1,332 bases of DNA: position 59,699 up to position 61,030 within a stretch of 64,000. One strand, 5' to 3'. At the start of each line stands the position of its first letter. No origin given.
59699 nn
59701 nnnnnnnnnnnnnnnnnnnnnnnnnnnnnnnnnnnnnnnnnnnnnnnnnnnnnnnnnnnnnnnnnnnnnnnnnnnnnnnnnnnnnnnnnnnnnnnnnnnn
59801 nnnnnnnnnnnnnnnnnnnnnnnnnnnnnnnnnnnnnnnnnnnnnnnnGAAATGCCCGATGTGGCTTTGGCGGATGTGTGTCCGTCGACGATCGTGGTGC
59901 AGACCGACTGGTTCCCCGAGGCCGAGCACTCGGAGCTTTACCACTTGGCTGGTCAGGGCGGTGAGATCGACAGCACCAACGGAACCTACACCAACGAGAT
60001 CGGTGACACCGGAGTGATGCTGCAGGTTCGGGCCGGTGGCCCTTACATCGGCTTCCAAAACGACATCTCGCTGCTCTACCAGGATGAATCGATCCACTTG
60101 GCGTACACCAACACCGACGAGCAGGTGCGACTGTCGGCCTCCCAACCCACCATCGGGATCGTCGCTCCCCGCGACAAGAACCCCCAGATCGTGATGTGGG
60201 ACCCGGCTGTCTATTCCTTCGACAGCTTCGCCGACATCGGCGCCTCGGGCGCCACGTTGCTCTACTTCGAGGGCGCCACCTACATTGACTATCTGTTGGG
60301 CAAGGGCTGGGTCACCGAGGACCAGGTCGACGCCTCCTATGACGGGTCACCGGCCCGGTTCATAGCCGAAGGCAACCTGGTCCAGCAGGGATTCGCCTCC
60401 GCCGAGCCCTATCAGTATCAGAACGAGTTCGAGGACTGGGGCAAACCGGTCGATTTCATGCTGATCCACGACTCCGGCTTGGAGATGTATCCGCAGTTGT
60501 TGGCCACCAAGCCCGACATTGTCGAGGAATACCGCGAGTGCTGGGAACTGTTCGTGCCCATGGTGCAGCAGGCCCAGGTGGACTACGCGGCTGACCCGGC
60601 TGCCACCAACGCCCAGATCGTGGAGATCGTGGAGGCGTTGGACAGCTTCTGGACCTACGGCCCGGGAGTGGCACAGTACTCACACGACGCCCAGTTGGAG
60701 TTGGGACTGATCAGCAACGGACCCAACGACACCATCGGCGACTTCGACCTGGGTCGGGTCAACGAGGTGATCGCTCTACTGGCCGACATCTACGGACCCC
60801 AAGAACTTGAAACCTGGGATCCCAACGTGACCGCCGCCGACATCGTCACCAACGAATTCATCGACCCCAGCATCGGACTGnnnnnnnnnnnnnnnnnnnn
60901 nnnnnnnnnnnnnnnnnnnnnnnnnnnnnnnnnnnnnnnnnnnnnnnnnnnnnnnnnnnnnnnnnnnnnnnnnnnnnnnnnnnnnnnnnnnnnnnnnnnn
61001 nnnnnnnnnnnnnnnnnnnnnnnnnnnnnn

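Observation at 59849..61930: Perfect 1050-bp tandem duplication creating a two-module NMT1/THI5-like substrate-binding protein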

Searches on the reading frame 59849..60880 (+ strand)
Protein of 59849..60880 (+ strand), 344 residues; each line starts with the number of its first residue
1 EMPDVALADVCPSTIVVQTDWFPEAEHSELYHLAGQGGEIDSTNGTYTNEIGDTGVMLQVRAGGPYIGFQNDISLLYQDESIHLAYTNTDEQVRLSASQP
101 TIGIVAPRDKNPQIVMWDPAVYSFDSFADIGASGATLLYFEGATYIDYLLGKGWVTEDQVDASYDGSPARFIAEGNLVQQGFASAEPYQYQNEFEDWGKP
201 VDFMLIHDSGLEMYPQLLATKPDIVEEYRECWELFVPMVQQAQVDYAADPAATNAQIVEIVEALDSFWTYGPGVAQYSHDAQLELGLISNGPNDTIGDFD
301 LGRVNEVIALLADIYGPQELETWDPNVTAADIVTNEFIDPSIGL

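Call 15: search_protein_families(library=pfam, proteins=[window:59849-60880:+], max_evalue=10)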
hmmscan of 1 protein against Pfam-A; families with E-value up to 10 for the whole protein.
window:59849-60880:+ (344 aa): 0 families

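Call 16: search_solved_structures(query=window:59849-60880:+, max_evalue=10)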
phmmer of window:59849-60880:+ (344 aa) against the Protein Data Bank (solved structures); distinct sequences matched with E-value up to 10: 1.
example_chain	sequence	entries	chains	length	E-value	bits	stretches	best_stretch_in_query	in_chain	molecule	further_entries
7p4p_A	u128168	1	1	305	1.5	11.2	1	214-272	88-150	Quinolinate synthase A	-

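Call 24: predict_structure(alignment_id=A1)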
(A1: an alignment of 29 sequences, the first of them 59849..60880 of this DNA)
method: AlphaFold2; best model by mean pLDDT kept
length: 344 residues; sequences in the alignment: 29
mean_pLDDT: 92.4   pTM: 0.91
mean pLDDT of the five models: 92.4, 92.1, 90.0, 86.9, 83.4
residues with pLDDT >= 90: 275; 70-90: 62; 50-70: 4; < 50: 3
segments of 3 or more residues with pLDDT < 50: 1-3
pLDDT, mean of each block of 10 residues (from residue 1): 71 97 93 96 95 96 90 94 94 94 92 94 95 95 91 95 89 94 93 92 93 81 97 98 97 96 84 95 92 89 91 88 93 96 94
secondary structure, 60 per line:
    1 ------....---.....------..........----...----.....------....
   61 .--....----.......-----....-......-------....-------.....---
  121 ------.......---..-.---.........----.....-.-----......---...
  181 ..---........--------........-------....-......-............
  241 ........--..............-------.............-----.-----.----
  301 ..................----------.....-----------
elements in order: H7-10 E14-18 H25-34 E39-41 E46-50 E57-61 H64-67 H72-78 E84-87 H89-94 E102-105 E113-117 H127-133 H144-152 H169-174 E178-182 H186-193 E202-205 H206-209 E217-220 H222-227 H229-248 H251-264 H272-284 H301-318 H329-332

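Call 27: fold_search(model_id=the predicted structure, library=pdb)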
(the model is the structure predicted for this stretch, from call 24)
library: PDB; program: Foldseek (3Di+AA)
matches with E <= 10: 844; with E <= 0.001: 221
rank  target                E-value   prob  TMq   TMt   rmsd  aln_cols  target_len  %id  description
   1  3ix1_A                4.5e-15  1.00  0.72  0.81   4.0       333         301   17  Periplasmic N-formyl-4-amino-5-aminomethyl-2-methylpyrimidine binding protein from Bacillus halodurans (released 2010-10-13)
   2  4nmy_A                2.0e-14  1.00  0.70  0.80   4.4       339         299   13  Crystal Structure of the Thiamin-bound form of Substrate-binding Protein of ABC Transporter from Clostridium difficile (released 2013-12-04)
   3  4esx_B                3.7e-13  1.00  0.67  0.74   4.7       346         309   12  Crystal structure of C. albicans Thi5 complexed with PLP (released 2012-09-19)
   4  4h67_E                1.1e-12  1.00  0.67  0.74   4.8       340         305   12  Crystal structure of HMP synthase Thi5 from S. cerevisiae (released 2012-10-17)
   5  4h67_B                1.1e-12  1.00  0.66  0.73   4.8       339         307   13  Crystal structure of HMP synthase Thi5 from S. cerevisiae (released 2012-10-17)
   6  4esx_A                1.8e-12  1.00  0.66  0.72   4.9       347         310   13  Crystal structure of C. albicans Thi5 complexed with PLP (released 2012-09-19)
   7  4esw_A                1.8e-12  1.00  0.66  0.66   5.1       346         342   12  Crystal structure of C. albicans Thi5 H66G mutant (released 2012-09-19)
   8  4h67_H                1.9e-12  1.00  0.66  0.74   4.8       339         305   12  Crystal structure of HMP synthase Thi5 from S. cerevisiae (released 2012-10-17)
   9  4h6d_B                1.9e-12  1.00  0.65  0.67   5.4       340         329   12  Crystal structure of PLP-soaked HMP synthase Thi5 from S. cerevisiae (released 2012-10-17)
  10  4h6d_F                2.0e-12  1.00  0.64  0.66   5.6       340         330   13  Crystal structure of PLP-soaked HMP synthase Thi5 from S. cerevisiae (released 2012-10-17)
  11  4h6d_E                2.5e-12  1.00  0.64  0.72   5.1       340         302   14  Crystal structure of PLP-soaked HMP synthase Thi5 from S. cerevisiae (released 2012-10-17)
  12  4h6d_A                3.4e-12  1.00  0.65  0.70   5.2       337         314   13  Crystal structure of PLP-soaked HMP synthase Thi5 from S. cerevisiae (released 2012-10-17)
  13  4h6d_H                3.6e-12  1.00  0.67  0.69   4.8       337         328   14  Crystal structure of PLP-soaked HMP synthase Thi5 from S. cerevisiae (released 2012-10-17)
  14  4h6d_G                4.6e-12  1.00  0.66  0.68   5.2       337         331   13  Crystal structure of PLP-soaked HMP synthase Thi5 from S. cerevisiae (released 2012-10-17)
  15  4h6d_C                4.9e-12  1.00  0.64  0.66   5.5       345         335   13  Crystal structure of PLP-soaked HMP synthase Thi5 from S. cerevisiae (released 2012-10-17)
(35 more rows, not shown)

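Call 62: search_protein_representatives(protein=window:59849-60880:+)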
Query: 344 residues. Proteins with E-value up to 0.001 (for the whole library): 899; up to 1e-10: 529; up to 1e-30: 217. The best 150 are listed.
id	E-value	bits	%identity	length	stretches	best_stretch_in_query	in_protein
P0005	0.0e+00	1380.7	89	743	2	2-344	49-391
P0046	5.7e-176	601.3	47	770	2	6-344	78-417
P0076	2.4e-139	480.8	39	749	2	6-344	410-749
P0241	1.3e-106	373.2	49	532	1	2-344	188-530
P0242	8.4e-99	347.5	46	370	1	5-343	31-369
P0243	9.2e-99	347.4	51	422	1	4-344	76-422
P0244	2.0e-97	343.0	46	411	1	4-344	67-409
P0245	3.1e-94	332.5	47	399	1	6-344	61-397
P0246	4.9e-93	328.6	43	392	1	7-343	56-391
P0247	3.4e-92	325.8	44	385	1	2-344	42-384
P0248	2.5e-91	323.0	48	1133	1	6-343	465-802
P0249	2.8e-91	322.8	47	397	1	7-342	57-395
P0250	2.9e-91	322.7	46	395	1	6-344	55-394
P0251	4.1e-89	315.7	46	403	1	6-344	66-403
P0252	1.4e-88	313.9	45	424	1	4-343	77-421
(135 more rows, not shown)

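Call 63: search_solved_structures(query=A1, max_evalue=1)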
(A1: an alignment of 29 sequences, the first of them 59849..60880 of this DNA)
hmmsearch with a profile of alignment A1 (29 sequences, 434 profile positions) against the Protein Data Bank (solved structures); distinct sequences matched with E-value up to 1: 2.
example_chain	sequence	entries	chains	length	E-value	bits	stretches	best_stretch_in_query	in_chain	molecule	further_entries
7mbz_E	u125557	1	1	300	0.39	12.9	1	9-43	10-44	Lipoprotein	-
4lvq_A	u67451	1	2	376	0.66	12.1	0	5-57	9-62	Phosphate-binding protein PstS 3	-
